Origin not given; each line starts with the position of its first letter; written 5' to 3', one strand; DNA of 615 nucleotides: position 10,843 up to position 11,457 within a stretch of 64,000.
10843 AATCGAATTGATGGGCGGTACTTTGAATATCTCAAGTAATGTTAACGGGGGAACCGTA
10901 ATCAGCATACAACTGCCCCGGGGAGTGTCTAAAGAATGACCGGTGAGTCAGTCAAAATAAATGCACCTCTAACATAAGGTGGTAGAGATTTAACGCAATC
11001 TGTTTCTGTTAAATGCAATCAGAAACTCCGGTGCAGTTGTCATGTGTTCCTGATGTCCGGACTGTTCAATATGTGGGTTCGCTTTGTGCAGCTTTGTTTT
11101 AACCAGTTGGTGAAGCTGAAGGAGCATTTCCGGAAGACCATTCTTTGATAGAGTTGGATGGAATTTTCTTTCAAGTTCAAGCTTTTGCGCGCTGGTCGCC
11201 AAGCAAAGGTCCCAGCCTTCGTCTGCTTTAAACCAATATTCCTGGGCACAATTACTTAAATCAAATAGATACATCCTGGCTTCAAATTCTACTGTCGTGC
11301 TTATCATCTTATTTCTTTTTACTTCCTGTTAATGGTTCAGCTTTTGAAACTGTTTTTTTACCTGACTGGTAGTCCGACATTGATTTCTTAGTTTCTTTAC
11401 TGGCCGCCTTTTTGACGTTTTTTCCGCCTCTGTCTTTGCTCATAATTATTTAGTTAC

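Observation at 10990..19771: A duplicated, tightly coupled two-gene module: a 40-44 aa Lys-rich peptide followed by a ~105 aa protein. Both small genes are absent from the ORF track.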

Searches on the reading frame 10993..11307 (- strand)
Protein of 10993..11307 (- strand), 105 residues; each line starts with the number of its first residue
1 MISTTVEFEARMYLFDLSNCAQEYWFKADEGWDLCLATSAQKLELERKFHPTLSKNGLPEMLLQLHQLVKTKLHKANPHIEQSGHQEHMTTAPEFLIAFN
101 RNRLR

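Call 6: search_protein_families(library=pfam, max_evalue=1, proteins=[window:10993-11307:-])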
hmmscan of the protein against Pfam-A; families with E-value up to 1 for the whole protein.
seq(105 aa): 0 families

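Call 7: search_protein_families(library=ncbifam, max_evalue=1, proteins=[window:10993-11307:-])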
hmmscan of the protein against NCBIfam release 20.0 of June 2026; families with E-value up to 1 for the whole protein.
seq(105 aa): 0 families

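Call 10: find_homologous_proteins(query=window:10993-11307:-, max_evalue=0.01)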
Query seq(105 aa) (105 aa): 4 proteins with E <= 0.01 among 6 candidates.
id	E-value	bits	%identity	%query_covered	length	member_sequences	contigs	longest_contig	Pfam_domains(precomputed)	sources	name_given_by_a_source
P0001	1.8e-65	235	100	100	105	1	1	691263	-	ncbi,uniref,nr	ncbi:hypothetical protein [Desertivirga arenae]|uniref:hypothetical protein n=1 Tax=Desertivirga are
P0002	2.4e-47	177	76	100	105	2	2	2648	-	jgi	jgi:hypothetical protein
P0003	3.8e-31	125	55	100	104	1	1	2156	-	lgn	-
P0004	1.8e-17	81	39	100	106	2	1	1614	-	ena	-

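Call 17: find_encoding_contigs(protein=P0002, flank=5000, max_places=4)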
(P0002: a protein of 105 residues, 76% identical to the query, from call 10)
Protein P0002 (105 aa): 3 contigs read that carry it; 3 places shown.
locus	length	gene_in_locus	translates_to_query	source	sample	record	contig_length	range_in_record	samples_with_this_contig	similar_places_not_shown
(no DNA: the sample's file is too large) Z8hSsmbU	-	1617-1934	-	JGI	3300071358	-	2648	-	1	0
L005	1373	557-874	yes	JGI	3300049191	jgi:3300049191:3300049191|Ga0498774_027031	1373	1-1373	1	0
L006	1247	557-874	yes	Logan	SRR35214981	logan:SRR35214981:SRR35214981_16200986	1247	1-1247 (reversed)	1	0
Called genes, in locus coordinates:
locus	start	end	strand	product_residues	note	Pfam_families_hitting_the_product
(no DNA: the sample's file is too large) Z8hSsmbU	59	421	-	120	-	-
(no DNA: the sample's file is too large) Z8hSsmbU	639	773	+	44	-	-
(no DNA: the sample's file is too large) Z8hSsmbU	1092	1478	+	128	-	-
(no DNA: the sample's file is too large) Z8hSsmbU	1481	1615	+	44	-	-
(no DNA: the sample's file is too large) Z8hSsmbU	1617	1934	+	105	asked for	-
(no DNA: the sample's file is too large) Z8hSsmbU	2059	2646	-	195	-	?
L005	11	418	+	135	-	-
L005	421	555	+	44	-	-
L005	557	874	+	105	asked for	-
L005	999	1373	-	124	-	?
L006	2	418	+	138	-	?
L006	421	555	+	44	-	-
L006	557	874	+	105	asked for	-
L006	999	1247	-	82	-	?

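Call 21: find_encoding_contigs(protein=P0003, flank=5000, max_places=3)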
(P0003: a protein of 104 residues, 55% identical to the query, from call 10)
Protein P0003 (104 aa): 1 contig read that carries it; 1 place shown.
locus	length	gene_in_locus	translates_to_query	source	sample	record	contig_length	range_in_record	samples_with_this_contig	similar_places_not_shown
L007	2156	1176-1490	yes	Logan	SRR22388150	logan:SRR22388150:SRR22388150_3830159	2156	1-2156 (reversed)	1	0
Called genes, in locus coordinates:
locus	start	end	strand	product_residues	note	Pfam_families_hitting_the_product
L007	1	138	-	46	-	?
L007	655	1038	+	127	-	-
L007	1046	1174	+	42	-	-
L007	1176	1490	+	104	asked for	-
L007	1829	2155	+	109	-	?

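Call 22: find_encoding_contigs(protein=P0004, flank=5000, max_places=3)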
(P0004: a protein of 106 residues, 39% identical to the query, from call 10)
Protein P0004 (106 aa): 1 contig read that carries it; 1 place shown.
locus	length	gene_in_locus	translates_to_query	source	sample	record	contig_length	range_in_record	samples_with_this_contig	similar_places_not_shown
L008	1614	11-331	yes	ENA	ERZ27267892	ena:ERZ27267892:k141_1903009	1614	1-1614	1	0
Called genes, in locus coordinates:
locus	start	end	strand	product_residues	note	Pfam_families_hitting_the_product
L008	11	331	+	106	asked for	-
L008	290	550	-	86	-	-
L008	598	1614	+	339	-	?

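Call 29: search_protein_representatives(alignment_id=A1)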
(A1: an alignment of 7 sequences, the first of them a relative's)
Query: 7 sequences, 104 profile positions. Proteins with E-value up to 0.001 (for the whole library): 94; up to 1e-10: 70; up to 1e-30: 3. The best 94 are listed.
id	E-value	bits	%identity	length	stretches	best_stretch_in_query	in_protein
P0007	4.3e-37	142.6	-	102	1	2-104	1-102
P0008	1.7e-34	134.3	-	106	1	1-104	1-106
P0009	7.4e-34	132.2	-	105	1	1-104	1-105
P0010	4.9e-30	120.0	-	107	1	1-104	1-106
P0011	4.3e-29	116.9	-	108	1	1-103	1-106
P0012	6.6e-29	116.3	-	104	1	1-104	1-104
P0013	1.2e-26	109.0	-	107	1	1-104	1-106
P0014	1.2e-26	109.0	-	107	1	1-102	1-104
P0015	9.8e-26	106.1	-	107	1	1-104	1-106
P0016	4.4e-25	104.0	-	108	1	1-103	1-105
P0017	6.6e-25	103.5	-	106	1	4-104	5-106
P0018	2.1e-24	101.9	-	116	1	1-104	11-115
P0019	4.2e-24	100.9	-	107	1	1-104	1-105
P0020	4.7e-23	97.5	-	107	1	1-103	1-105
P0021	2.4e-22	95.3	-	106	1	1-102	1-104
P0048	2.7e-17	79.0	-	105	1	5-102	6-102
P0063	4.8e-13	65.4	-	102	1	2-102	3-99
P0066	1.3e-12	63.9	-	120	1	5-99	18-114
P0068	2.3e-12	63.2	-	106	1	3-101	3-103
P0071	1.1e-11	61.0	-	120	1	7-99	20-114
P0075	2.8e-11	59.7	-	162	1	4-98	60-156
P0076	7.4e-11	58.3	-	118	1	5-98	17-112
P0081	8.5e-10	54.9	-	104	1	1-101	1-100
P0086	9.9e-09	51.5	-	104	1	4-104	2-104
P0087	1.5e-08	50.9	-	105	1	3-102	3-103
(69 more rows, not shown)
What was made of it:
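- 10990..11307 (-): Partner A: 105-aa orphan alpha/beta protein; its ATG lies 1 nt after the peptide A stop codon. Family of 94 representatives at 50% identity (call 29).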

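Call 32: find_related_loci(query=A1, collection=genome_contigs, flank=6000)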
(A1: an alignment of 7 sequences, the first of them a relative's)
Query A1 (105 aa) in genome_contigs; peptide patterns used: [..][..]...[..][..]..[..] (x = any residue, [..] = any of these).
18 stretches matched a pattern; 13 encode a relative of the query (tblastn E <= 1e-3); 13 distinct loci.
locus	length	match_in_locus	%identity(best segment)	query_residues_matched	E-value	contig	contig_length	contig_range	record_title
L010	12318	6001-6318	44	1-105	5e-27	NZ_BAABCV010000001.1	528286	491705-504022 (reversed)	Mucilaginibacter panaciglaebae strain JCM 17085 sequence01, whole genome shotgun sequence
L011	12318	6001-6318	44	1-105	5e-27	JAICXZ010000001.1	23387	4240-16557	MAG: Mucilaginibacter sp. isolate LS_FP_2_bin.149 k141_4369594_length_23387_cov_40.8484, whole genome shotgun sequence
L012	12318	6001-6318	44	1-105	9e-27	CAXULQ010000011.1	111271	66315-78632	MAG TPA_asm: uncultured Sphingobacteriaceae bacterium isolate public_SRR11456913_metawrap_bin.3 genome assembly, contig:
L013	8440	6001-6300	45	7-105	8e-27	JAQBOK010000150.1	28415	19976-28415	MAG: Mucilaginibacter sp. isolate RYN_318 scaffold_3824482, whole genome shotgun sequence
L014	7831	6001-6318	43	1-105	1e-23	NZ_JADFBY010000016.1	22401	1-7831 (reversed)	Mucilaginibacter sp. JRF contig_16, whole genome shotgun sequence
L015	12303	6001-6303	41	5-104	8e-23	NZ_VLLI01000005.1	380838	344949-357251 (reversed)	Mucilaginibacter frigoritolerans strain ATCC BAA-1854 JN11DRAFT_scaffold00005.5, whole genome shotgun sequence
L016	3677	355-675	37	1-105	2e-22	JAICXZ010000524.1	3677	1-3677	MAG: Mucilaginibacter sp. isolate LS_FP_2_bin.149 k141_243461_length_3677_cov_8.9502, whole genome shotgun sequence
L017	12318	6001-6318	37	1-105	3e-22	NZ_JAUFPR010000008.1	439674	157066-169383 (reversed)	Mucilaginibacter aquaedulcis strain CECT 8102 soapdenovo_K_105_8, whole genome shotgun sequence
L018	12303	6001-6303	40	5-104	6e-22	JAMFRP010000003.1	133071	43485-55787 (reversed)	MAG: Bacteroidetes bacterium isolate NGEE_A_bin6 k127_23210, whole genome shotgun sequence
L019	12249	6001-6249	45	1-83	6e-22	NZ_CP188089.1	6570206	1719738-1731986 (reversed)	Mucilaginibacter sp. R-33 chromosome, complete genome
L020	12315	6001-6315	35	1-105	2e-20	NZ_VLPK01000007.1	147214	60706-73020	Mucilaginibacter corticis strain MAH-19 contig7, whole genome shotgun sequence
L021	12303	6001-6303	36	5-104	3e-20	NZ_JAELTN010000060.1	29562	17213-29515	Pedobacter sp. ASV28 NODE_60_length_29562_cov_6.735247, whole genome shotgun sequence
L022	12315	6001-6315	42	1-105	3e-24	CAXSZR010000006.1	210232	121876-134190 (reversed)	MAG TPA_asm: uncultured Mucilaginibacter sp. isolate private_GTX0158_metawrap_bin.2 genome assembly, contig: private_GTX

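Call 38: search_protein_families(library=pfam, max_evalue=0.001, proteins=[L010:5107-5841:+])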
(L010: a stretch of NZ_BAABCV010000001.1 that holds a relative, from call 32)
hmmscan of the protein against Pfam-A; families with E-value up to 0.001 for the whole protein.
L010:5107-5841:+ (244 aa): 1 family
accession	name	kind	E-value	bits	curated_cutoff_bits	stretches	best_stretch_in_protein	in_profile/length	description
PF00487.30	FA_desaturase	-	2.5e-15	57.4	29.7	1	5-230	8-239/253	Fatty acid desaturase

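Call 42: predict_structure(alignment_id=A2)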
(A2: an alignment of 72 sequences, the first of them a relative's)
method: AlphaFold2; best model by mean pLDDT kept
length: 105 residues; sequences in the alignment: 72
mean_pLDDT: 77.8   pTM: 0.64
mean pLDDT of the five models: 77.8, 77.5, 76.8, 76.8, 76.1
residues with pLDDT >= 90: 0; 70-90: 80; 50-70: 19; < 50: 6
segments of 3 or more residues with pLDDT < 50: 83-88
pLDDT, mean of each block of 10 residues (from residue 1): 73 88 80 85 86 86 85 70 49 82 71
secondary structure, 60 per line:
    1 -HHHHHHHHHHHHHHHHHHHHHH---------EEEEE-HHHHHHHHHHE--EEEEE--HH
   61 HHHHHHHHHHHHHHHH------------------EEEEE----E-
elements in order: H2-23 E33-37 H39-48 E52-56 H59-76 E95-99
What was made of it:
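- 10990..11307 (-): AF2 pLDDT 77.8, pTM 0.64 (call 42).
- The partner model is H-E-H-E-H-(variable linker)-E, pLDDT 77.8 (call 42).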

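Call 51: search_solved_structures(query=A2, max_evalue=10, show_alignments=2)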
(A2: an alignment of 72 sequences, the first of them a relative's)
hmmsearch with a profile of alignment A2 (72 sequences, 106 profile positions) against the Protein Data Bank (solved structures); distinct sequences matched with E-value up to 10: 4.
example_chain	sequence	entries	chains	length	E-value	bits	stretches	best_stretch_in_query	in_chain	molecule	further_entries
9e71_BA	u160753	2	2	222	0.62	13.5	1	36-71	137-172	Small ribosomal subunit protein eS1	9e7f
5gw4_g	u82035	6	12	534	3.7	11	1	45-103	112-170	T-complex protein 1 subunit gamma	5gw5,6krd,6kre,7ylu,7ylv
4v81_C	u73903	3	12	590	5.9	10.3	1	45-103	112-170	T-complex protein 1 subunit gamma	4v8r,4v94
6ks6_g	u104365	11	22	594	6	10.3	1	45-103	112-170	fusion protein of T-complex protein 1 subunit gamma,rep-His-CBP and T-complex protein 1 su | fusion protein of T-complex protein 1 subunit gamma, rep-His-CBP an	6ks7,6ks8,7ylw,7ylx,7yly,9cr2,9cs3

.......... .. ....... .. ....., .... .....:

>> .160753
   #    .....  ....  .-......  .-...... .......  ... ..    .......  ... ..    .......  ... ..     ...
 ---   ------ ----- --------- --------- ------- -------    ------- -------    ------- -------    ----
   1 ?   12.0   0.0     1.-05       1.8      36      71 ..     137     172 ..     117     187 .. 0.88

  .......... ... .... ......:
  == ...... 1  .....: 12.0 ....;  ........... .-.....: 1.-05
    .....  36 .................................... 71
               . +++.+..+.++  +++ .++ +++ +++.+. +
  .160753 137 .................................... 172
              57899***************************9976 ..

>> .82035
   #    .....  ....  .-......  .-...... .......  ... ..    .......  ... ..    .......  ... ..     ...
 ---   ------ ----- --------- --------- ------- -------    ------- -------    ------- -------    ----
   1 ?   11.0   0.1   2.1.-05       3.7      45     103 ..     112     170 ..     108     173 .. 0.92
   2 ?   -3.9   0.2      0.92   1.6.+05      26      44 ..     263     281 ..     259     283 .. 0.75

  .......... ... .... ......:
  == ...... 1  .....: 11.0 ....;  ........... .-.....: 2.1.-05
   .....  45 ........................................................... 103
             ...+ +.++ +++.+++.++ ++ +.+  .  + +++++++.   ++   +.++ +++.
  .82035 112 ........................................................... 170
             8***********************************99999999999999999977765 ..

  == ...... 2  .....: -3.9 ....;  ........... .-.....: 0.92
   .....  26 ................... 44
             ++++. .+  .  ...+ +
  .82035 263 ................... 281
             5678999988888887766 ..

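Call 53: fold_search(model_id=the predicted structure, library=pdb)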
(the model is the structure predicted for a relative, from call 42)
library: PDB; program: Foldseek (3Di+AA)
matches with E <= 10: 118; with E <= 0.001: 0
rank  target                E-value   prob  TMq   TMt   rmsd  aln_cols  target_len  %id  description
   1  8i6o_A                4.5e-01  0.06  0.23  0.12  17.3       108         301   13  Cryo-EM structure of Pseudomonas aeruginosa FtsE(WT)X/EnvC complex in peptidisc (released 2023-06-07)
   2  4v88_Dq               4.8e-01  0.13  0.35  0.29   6.1       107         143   12  The structure of the eukaryotic ribosome at 3.0 A resolution. (released 2014-07-09)
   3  4v8t_q                4.8e-01  0.13  0.35  0.29   6.1       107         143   12  Cryo-EM Structure of the 60S Ribosomal Subunit in Complex with Arx1 and Rei1 (released 2014-07-09)
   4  9i2d_Ls               5.1e-01  0.09  0.28  0.18   7.5       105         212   14  NMT1-NAC bound human RNC with 10 amino acid ARF1-linker (released 2026-02-04)
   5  9gy4_s                1.0e+00  0.10  0.35  0.23   6.2       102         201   10  60S ribosomal subunit in complex with E3-UFM1 ligase and RQC machinery components NEMF and LTN1 (Composite map) (released 2025-05-14)
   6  8gro_A                1.0e+00  0.03  0.20  0.05  20.6       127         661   12  AtOSCA3.1 contracted state (released 2023-06-14)
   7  8xsx_Ls               1.1e+00  0.10  0.36  0.23   5.8       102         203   12  Cryo-EM structure of the human 80S ribosome with Tigecycline, E-tRNA, SERBP1 and eEF2 (released 2024-07-10)
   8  8p85_p0               1.1e+00  0.08  0.33  0.30   6.2       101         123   13  80S yeast ribosome in complex with Fluorolissoclimide (released 2025-06-25)
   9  9y42_s                1.2e+00  0.11  0.37  0.37   5.9       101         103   13  Structure of naked mole-rat ribosome with P/E tRNA and eEF2 (rotated) (released 2026-02-18)
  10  8cf5_DD               1.2e+00  0.08  0.30  0.20   6.5       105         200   13  Translocation intermediate 1 (TI-1) of 80S S. cerevisiae ribosome with ligands and eEF2 in the presence of sordarin (released 2023-09-20)
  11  8p9a_p0               1.2e+00  0.08  0.33  0.30   6.3       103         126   13  80S yeast ribosome in complex with Methyllissoclimide (released 2024-11-27)
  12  5lzs_s                1.2e+00  0.06  0.28  0.19   7.5       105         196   14  Structure of the mammalian ribosomal elongation complex with aminoacyl-tRNA, eEF1A, and didemnin B (released 2016-11-30)
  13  8k2d_P0               1.2e+00  0.08  0.34  0.22   6.1       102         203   12  Cryo-EM structure of the yeast 80S ribosome with tigecycline, eEF2, Stm1 and eIF5A (released 2024-07-10)
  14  7ood_g                1.4e+00  0.06  0.28  0.25   6.8        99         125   10  Mycoplasma pneumoniae 50S subunit of ribosomes in chloramphenicol-treated cells (released 2022-05-25)
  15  5o60_I                1.4e+00  0.04  0.23  0.21   7.0        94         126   14  Structure of the 50S large ribosomal subunit from Mycobacterium smegmatis (released 2017-07-12)
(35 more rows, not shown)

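Call 54: search_protein_families(library=padloc, max_evalue=1, proteins=[P0001])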
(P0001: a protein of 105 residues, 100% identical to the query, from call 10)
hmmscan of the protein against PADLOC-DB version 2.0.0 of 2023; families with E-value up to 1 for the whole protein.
P0001 (105 aa): 0 families

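Call 55: search_protein_families(library=phrogs, max_evalue=1, proteins=[P0001])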
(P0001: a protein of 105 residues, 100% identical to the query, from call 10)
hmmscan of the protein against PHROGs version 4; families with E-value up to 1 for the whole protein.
P0001 (105 aa): 1 family
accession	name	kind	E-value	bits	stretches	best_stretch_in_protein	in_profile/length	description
phrog_27202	-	unknown function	0.23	12.6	1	4-47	18-60/113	-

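Call 57: list_cluster_members(proteins=[P0071, P0076, P0066, P0063, P0048, P0068, P0081, P0086, P0087, P0075])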
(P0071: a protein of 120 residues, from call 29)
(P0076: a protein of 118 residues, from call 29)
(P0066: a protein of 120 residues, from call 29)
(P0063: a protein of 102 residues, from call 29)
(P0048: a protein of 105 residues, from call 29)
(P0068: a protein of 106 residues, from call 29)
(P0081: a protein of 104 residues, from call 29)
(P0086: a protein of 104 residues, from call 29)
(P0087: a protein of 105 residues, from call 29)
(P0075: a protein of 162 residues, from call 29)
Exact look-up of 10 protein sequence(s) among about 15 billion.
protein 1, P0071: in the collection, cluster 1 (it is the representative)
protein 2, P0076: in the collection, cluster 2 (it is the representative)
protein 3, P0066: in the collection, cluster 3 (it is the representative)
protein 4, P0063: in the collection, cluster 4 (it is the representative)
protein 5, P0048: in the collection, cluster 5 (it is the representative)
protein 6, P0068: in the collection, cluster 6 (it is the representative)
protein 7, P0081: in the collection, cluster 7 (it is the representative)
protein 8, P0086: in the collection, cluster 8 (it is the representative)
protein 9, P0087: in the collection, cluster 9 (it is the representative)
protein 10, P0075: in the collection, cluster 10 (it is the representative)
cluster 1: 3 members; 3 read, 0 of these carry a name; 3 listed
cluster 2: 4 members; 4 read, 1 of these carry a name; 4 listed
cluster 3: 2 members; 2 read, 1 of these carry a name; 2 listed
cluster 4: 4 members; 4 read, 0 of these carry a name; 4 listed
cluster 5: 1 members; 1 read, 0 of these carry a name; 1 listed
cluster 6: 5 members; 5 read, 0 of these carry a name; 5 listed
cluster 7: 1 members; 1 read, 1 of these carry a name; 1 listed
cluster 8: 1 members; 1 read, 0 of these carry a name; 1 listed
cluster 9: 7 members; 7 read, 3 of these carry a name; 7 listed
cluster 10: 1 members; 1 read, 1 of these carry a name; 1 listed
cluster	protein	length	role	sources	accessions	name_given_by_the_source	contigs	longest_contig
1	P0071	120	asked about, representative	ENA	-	-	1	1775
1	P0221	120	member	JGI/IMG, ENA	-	-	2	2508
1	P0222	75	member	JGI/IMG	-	-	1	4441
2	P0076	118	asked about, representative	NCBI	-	-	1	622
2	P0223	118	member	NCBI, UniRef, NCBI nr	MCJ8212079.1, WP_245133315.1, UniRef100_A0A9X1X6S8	hypothetical protein MUY27_20345 [Mucilaginibacter sp. RS28] | Uncharacterized protein n=1 Tax=Mucilaginibacter straminoryzae TaxID=2932774 ... | hypothetical protein [Mucilaginibacter straminoryzae]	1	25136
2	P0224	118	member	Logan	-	-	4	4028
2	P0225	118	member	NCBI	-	-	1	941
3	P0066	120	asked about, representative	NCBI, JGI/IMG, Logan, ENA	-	hypothetical protein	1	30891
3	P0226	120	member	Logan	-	-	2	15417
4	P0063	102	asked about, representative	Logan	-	-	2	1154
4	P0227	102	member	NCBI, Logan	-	-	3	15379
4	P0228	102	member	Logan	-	-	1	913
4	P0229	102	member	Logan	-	-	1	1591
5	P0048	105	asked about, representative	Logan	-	-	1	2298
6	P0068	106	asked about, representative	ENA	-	-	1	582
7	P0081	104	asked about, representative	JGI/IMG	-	hypothetical protein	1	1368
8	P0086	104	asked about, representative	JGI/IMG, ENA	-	-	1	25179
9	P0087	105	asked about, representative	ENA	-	-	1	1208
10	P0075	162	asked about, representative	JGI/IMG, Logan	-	hypothetical protein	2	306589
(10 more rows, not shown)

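Call 59: find_related_loci(query=A1, collection=viral_contigs, flank=5000)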
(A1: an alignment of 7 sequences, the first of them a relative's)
Query A1 (105 aa) in viral_contigs; peptide patterns used: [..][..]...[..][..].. (x = any residue, [..] = any of these).
4 stretches matched a pattern, but none encodes a relative of the query by tblastn (E <= 1e-3).

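Call 84: search_dna_similar(query=P0001, collection=plasmids, mode=protein, max_evalue=0.001)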
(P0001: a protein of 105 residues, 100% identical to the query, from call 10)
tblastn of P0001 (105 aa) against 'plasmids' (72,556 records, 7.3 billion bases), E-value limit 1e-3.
No match.

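Call 85: search_dna_similar(query=P0001, collection=phages, mode=protein, max_evalue=0.001)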
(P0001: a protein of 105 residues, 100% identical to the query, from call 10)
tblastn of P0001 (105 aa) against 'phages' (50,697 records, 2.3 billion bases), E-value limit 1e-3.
No match.
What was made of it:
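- On Type II toxin-antitoxin module: There are no plasmid, phage or viral-contig hits (calls 59, 84, 85).
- None found on plasmids, phages or viral contigs (calls 59, 84, 85).
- Tried and rejected: Plasmid, phage and viral-contig searches gave no hit (calls 59, 84, 85).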
